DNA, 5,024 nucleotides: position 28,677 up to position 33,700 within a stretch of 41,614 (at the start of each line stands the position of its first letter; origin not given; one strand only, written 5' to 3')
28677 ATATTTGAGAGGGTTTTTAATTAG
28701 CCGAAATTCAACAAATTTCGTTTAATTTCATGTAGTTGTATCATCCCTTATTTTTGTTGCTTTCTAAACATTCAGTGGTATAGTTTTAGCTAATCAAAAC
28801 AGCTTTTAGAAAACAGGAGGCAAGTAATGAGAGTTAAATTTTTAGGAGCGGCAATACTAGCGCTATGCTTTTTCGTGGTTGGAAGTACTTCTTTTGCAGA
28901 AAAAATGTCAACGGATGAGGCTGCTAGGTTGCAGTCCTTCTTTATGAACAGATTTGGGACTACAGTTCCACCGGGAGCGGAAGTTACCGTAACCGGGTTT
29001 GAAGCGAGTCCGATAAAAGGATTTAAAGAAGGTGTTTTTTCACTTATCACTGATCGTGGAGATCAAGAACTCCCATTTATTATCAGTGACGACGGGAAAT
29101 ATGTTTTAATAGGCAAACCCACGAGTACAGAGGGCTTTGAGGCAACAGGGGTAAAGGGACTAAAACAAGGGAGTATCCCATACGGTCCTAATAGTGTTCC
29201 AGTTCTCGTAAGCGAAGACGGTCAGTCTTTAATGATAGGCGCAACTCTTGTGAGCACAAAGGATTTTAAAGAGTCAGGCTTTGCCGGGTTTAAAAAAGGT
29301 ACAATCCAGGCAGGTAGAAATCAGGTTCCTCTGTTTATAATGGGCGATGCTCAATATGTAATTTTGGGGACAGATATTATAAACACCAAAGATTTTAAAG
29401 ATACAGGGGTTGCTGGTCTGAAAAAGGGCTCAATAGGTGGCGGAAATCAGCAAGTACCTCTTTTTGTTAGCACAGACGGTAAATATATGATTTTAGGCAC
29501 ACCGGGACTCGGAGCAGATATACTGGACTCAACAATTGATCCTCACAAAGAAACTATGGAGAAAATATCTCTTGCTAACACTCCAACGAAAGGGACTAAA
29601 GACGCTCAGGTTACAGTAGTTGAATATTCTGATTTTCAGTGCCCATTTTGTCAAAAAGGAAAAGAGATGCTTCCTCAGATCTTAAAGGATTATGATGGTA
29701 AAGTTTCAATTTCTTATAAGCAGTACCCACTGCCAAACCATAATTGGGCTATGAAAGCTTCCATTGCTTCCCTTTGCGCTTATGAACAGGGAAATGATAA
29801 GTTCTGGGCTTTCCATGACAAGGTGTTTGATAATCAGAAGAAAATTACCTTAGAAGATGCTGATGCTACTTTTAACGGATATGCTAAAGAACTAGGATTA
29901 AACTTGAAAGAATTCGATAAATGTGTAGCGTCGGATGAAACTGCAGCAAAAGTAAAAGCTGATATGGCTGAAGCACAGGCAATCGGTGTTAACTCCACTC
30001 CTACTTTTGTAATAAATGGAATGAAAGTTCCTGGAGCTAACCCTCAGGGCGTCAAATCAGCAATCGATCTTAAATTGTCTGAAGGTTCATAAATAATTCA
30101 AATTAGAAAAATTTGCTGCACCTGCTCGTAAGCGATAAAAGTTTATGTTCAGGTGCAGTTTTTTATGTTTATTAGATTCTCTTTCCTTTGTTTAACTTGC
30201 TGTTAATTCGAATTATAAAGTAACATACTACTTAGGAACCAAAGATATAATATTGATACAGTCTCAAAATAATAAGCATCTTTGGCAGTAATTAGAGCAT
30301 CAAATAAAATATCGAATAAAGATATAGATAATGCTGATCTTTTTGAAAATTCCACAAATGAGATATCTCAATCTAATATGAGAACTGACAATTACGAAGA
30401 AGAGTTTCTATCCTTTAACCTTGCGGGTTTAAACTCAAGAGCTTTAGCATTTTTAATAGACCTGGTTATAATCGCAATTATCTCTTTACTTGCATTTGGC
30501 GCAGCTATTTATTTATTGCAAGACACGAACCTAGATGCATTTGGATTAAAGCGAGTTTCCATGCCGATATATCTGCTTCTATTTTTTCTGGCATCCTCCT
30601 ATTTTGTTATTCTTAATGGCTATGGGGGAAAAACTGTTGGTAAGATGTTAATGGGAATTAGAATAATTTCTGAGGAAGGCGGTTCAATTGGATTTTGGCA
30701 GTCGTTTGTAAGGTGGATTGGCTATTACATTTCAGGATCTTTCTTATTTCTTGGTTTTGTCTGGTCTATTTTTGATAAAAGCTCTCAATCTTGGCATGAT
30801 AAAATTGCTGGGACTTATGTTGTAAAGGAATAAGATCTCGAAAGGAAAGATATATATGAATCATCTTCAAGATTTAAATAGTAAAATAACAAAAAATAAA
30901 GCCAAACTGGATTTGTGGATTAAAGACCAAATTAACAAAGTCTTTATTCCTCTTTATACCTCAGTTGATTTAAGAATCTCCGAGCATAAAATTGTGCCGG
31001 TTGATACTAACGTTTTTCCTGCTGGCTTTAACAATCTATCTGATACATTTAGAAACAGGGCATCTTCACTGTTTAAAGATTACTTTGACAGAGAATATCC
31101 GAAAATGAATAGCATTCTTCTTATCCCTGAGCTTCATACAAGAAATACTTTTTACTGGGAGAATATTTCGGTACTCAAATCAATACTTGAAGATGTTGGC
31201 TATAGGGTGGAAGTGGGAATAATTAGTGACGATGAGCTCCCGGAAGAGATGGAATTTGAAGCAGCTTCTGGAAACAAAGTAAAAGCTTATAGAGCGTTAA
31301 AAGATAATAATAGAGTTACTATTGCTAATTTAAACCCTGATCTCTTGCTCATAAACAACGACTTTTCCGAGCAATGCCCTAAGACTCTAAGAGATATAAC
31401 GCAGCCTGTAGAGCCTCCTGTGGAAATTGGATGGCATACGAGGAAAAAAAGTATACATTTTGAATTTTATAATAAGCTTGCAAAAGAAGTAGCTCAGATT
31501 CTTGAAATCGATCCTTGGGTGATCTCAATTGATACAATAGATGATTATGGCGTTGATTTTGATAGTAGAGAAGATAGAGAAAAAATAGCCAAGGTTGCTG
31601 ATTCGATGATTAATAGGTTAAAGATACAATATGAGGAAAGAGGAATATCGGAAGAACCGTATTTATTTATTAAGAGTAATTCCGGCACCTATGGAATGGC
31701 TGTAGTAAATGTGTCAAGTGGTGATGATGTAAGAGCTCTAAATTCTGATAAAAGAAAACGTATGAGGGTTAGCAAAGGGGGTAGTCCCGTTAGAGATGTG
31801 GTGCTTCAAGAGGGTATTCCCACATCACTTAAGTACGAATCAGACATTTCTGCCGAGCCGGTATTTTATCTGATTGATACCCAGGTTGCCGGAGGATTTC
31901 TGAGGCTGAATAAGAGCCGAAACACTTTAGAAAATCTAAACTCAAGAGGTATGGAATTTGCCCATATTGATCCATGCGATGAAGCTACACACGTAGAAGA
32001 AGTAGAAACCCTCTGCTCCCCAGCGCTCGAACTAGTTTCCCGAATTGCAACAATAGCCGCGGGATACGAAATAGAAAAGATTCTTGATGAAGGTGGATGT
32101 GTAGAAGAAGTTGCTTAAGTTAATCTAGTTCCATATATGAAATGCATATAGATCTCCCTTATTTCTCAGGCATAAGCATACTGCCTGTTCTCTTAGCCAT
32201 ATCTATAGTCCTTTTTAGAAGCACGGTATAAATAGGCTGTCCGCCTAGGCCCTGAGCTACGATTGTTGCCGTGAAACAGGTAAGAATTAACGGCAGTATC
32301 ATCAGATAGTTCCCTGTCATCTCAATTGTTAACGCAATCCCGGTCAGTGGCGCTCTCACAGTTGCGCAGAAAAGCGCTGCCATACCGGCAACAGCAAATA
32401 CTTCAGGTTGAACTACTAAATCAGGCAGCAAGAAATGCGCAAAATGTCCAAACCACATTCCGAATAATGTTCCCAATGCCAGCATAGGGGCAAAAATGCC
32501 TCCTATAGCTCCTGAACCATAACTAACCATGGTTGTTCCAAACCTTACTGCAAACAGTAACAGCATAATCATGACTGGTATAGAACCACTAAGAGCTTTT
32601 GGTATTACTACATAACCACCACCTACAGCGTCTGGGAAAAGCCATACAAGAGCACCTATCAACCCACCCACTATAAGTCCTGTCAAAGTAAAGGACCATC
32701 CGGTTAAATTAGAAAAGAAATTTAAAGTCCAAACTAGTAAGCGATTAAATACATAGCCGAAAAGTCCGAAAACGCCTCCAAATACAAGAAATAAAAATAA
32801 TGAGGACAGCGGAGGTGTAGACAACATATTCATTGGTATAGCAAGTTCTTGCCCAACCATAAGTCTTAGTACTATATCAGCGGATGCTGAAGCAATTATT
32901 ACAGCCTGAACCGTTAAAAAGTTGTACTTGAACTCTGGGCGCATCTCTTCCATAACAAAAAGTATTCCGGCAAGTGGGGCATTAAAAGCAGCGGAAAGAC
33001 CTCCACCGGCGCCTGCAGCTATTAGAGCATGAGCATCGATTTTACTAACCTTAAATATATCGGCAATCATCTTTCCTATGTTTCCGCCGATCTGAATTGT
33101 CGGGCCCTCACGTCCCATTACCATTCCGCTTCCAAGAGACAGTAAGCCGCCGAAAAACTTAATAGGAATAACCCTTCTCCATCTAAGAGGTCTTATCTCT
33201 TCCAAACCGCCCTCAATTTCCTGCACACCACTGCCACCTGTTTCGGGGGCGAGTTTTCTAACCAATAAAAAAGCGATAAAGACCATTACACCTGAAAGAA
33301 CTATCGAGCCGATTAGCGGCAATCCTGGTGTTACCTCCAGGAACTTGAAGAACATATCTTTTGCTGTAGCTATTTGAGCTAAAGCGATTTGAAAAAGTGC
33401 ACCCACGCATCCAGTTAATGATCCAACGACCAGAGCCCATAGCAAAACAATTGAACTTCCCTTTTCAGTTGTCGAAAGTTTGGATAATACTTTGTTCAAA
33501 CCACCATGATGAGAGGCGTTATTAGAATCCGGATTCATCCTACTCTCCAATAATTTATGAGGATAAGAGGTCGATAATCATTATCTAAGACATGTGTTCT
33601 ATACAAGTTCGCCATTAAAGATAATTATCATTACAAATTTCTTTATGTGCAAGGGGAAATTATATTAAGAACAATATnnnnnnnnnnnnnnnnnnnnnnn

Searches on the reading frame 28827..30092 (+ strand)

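Call 8: search_protein_families(library=pfam, proteins=[window:28827-30092:+], max_evalue=0.01)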
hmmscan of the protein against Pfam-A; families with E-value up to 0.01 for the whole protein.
window:28827-30092:+ (421 aa): 7 families
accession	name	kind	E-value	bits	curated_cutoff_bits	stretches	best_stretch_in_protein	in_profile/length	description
PF13462.12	Thioredoxin_4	-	5.1e-32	111.8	23.2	1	251-414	4-164/165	Thioredoxin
PF01323.26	DSBA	-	6.7e-22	78.7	25.6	1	263-407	1-183/191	DSBA-like thioredoxin domain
PF18257.6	DsbG_N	-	5.7e-06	26.7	25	0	122-152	39-69/90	Disulfide isomerase DsbG N-terminal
PF10411.14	DsbC_N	-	2.1e-05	24.5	25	0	48-98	19-59/70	Disulfide bond isomerase protein N-terminal domain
PF13743.12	Thioredoxin_5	-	2.9e-05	24.3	27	1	314-397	84-164/186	Thioredoxin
PF13098.12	Thioredoxin_2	-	0.0044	17.8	27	0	261-404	6-94/104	Thioredoxin-like domain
PF13192.12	Thioredoxin_3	-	0.0055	17.2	24.8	0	374-399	34-58/76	Thioredoxin domain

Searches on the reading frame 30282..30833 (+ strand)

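Call 8: search_protein_families(library=pfam, proteins=[window:30282-30833:+], max_evalue=0.01)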
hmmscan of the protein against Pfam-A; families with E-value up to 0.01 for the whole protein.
window:30282-30833:+ (183 aa): 2 families
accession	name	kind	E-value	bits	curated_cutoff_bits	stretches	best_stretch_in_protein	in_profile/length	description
PF06271.18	RDD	-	5.1e-28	98.5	24.1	1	48-177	2-137/137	RDD family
PF02652.20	Lactate_perm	-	9e-05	21.9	27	1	21-153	316-439/522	L-lactate permease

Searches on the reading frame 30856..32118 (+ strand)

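Call 8: search_protein_families(library=pfam, proteins=[window:30856-32118:+], max_evalue=0.01)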
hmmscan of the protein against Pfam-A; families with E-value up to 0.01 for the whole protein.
window:30856-32118:+ (420 aa): 1 family
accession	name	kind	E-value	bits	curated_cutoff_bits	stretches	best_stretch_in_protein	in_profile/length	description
PF08886.16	GshA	-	3.7e-125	418.1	25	1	10-406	3-402/402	Glutamate-cysteine ligase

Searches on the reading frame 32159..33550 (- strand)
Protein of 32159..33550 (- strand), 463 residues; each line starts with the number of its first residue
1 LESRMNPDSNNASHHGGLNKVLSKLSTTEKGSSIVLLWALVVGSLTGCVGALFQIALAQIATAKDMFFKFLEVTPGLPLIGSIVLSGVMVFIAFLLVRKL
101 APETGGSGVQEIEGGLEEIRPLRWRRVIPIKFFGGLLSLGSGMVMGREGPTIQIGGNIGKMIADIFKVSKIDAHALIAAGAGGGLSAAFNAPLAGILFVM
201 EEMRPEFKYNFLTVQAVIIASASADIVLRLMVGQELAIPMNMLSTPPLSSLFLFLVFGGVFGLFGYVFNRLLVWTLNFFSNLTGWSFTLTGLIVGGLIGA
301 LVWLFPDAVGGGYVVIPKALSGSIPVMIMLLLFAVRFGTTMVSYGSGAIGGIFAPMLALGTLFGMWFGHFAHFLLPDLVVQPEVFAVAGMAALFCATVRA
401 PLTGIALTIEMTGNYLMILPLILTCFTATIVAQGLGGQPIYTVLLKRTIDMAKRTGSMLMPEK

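Call 8: search_protein_families(library=pfam, proteins=[window:32159-33550:-], max_evalue=0.01)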
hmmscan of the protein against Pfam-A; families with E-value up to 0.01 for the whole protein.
window:32159-33550:- (463 aa): 1 family
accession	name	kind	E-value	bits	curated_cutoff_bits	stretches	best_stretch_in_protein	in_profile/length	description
PF00654.25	Voltage_CLC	-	8.2e-95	318.3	24.8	1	90-433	2-346/346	Voltage gated chloride channel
